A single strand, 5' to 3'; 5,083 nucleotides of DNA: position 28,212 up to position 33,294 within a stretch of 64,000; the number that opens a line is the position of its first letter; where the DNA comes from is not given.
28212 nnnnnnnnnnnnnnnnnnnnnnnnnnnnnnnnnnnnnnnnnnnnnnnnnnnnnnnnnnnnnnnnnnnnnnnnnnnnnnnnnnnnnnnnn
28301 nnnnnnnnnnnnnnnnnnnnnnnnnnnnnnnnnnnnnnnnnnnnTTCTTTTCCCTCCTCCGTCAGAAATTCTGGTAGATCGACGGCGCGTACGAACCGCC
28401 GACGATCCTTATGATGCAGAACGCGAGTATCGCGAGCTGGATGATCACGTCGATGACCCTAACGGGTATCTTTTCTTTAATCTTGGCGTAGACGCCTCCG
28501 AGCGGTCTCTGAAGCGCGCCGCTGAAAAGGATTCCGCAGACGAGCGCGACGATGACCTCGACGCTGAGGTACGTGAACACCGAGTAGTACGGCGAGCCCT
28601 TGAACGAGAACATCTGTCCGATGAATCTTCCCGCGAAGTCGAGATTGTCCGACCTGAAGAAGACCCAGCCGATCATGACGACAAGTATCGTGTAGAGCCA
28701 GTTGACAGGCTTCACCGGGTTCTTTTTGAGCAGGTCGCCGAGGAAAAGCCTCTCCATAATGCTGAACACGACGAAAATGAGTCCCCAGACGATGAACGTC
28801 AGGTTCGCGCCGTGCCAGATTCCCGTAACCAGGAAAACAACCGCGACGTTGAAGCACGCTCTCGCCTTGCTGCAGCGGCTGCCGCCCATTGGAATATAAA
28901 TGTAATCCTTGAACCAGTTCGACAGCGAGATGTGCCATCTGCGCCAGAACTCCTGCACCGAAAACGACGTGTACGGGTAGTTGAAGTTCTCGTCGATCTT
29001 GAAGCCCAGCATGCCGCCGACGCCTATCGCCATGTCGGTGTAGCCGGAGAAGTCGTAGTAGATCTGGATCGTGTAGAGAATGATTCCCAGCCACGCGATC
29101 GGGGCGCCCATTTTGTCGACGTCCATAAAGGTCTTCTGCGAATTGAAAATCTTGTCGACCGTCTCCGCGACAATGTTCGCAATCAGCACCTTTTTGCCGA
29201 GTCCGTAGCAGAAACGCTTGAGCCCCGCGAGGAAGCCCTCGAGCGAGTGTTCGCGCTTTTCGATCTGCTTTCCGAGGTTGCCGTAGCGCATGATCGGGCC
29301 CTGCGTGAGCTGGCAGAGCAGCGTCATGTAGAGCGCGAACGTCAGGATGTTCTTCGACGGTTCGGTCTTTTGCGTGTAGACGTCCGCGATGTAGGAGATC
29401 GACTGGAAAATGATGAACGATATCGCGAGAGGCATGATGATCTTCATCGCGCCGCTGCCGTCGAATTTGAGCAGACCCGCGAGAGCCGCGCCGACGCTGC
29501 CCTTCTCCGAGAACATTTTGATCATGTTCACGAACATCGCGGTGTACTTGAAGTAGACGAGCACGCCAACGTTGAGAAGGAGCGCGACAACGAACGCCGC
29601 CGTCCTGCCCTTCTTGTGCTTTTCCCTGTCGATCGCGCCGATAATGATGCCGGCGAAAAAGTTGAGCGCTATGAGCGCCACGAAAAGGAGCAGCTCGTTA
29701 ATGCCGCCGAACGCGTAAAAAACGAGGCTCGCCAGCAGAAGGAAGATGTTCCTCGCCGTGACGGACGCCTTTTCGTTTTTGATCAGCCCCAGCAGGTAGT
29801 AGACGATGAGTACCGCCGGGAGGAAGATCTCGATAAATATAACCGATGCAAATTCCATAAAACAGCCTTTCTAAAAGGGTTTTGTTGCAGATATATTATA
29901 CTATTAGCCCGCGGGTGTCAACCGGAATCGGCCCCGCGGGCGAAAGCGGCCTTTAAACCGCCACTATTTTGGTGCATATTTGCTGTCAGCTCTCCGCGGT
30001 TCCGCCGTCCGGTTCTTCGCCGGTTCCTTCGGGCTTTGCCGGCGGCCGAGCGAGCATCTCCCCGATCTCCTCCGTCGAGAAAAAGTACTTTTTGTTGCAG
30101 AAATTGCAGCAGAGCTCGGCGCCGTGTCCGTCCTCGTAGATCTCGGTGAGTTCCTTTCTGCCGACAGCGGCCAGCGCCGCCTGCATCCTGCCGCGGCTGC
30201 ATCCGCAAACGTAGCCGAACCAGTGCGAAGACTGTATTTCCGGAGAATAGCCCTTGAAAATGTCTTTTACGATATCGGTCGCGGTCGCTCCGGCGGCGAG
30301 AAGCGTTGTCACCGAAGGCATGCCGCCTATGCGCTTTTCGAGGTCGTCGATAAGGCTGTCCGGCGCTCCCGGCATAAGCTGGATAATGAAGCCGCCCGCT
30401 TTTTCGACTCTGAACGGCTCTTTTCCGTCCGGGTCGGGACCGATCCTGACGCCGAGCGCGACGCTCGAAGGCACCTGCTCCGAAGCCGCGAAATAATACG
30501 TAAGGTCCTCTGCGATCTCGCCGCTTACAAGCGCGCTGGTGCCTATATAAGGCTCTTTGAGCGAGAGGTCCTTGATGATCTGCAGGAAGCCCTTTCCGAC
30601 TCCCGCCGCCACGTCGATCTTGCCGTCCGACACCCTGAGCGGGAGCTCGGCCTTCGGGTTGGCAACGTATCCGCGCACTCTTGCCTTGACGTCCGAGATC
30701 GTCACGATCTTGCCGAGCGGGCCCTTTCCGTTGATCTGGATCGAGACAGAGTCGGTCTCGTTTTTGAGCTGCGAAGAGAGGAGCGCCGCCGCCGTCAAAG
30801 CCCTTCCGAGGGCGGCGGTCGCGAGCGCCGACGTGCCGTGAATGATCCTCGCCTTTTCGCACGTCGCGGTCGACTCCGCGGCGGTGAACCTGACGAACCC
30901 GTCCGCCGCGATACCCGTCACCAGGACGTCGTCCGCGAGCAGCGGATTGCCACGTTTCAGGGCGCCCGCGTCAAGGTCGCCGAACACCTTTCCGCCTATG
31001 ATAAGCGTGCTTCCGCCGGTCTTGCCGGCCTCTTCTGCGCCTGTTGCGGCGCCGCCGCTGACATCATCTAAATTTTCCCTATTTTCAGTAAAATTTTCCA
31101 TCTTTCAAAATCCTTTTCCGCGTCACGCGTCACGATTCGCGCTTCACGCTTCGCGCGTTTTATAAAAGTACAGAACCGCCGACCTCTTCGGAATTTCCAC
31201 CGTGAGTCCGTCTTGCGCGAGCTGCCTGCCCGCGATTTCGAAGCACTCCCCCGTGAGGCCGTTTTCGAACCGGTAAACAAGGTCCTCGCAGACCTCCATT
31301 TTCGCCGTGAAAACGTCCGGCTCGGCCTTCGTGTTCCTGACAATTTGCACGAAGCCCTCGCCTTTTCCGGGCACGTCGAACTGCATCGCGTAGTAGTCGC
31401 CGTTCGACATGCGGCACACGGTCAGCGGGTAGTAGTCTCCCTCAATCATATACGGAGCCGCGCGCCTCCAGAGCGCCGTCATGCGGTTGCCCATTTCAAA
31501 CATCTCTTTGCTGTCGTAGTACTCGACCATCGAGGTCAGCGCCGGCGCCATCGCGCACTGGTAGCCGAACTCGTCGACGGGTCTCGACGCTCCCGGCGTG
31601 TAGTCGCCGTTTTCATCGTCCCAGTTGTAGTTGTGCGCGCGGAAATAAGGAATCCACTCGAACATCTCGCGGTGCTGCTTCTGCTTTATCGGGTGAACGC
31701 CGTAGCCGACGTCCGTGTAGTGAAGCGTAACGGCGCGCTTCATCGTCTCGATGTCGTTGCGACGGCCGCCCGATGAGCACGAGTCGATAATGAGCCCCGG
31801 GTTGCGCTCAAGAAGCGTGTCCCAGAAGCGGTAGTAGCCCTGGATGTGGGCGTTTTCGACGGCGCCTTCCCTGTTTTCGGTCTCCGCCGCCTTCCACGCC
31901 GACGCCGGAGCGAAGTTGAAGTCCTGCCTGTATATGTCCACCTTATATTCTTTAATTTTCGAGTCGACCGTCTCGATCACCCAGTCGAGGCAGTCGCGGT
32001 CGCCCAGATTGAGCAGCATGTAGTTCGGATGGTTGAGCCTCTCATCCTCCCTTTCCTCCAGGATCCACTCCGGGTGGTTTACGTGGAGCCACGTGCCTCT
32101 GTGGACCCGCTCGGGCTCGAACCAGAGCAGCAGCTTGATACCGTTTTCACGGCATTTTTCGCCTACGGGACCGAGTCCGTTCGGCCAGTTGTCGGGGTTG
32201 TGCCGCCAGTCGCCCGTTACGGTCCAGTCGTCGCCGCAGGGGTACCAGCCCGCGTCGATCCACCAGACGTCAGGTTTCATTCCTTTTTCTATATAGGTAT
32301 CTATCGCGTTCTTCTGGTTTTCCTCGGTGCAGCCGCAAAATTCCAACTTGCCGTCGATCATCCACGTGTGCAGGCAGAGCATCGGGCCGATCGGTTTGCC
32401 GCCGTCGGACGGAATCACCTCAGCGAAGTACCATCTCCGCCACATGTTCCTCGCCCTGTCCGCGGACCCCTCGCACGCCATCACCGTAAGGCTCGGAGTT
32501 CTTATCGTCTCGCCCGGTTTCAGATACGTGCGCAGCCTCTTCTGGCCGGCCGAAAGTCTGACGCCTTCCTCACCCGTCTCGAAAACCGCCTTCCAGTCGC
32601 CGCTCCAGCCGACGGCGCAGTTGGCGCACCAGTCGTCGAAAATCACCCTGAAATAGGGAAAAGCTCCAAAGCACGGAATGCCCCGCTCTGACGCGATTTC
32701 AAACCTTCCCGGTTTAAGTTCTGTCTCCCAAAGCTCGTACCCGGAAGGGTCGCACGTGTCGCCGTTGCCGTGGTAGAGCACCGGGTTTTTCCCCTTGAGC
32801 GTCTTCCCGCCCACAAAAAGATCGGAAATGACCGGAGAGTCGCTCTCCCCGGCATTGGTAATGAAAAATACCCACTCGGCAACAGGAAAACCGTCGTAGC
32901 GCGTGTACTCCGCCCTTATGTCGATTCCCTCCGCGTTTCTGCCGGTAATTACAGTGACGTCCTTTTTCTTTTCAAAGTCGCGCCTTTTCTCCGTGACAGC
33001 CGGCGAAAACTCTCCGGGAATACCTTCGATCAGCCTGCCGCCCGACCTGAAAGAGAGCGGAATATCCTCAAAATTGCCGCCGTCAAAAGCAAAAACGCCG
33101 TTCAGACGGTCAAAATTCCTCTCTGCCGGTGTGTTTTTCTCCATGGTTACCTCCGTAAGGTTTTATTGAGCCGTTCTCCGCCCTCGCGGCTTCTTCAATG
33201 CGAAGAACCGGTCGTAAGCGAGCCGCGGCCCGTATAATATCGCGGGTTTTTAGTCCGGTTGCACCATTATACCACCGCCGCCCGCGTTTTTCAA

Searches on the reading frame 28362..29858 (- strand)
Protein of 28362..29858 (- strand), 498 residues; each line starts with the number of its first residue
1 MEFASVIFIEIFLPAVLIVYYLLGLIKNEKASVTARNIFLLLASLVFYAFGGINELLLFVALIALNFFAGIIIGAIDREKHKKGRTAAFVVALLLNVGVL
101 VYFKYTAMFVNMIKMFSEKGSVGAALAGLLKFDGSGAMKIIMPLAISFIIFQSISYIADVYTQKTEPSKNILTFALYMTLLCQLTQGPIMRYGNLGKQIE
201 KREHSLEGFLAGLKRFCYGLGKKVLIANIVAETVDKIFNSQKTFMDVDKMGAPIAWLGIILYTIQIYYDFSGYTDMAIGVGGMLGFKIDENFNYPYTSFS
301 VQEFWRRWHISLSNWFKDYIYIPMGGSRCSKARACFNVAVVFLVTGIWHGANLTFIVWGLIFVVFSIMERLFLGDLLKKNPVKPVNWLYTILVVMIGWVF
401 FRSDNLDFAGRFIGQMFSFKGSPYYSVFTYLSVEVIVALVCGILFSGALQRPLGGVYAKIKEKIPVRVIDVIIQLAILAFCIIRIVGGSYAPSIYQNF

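Call 22: search_protein_families(library=pfam, max_evalue=0.00001, proteins=[window:28362-29858:-])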
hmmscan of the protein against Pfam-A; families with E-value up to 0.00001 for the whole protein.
window:28362-29858:- (498 aa): 2 families
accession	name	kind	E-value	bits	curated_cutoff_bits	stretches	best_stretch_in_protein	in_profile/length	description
PF03062.24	MBOAT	-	3.9e-32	112.3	27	1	170-373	80-298/337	MBOAT, membrane-bound O-acyltransferase family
PF13813.11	MBOAT_2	-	5.5e-07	30.2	25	1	291-352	4-67/85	Membrane bound O-acyl transferase family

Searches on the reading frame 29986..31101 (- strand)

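Call 23: search_protein_families(library=pfam, max_evalue=0.00001, proteins=[window:29986-31101:-])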
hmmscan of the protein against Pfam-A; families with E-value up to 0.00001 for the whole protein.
window:29986-31101:- (371 aa): 1 family
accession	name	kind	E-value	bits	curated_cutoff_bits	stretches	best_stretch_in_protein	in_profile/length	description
PF01430.24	HSP33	-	6.7e-90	301.7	21.4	1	58-342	1-273/273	Hsp33 protein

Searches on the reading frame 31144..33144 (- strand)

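Call 23: search_protein_families(library=pfam, max_evalue=0.00001, proteins=[window:31144-33144:-])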
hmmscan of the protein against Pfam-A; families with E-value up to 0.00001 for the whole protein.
window:31144-33144:- (666 aa): 1 family
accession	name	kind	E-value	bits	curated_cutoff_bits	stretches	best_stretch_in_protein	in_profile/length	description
PF02065.24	Melibiase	-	2.1e-30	106.3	27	1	282-477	65-259/347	Melibiase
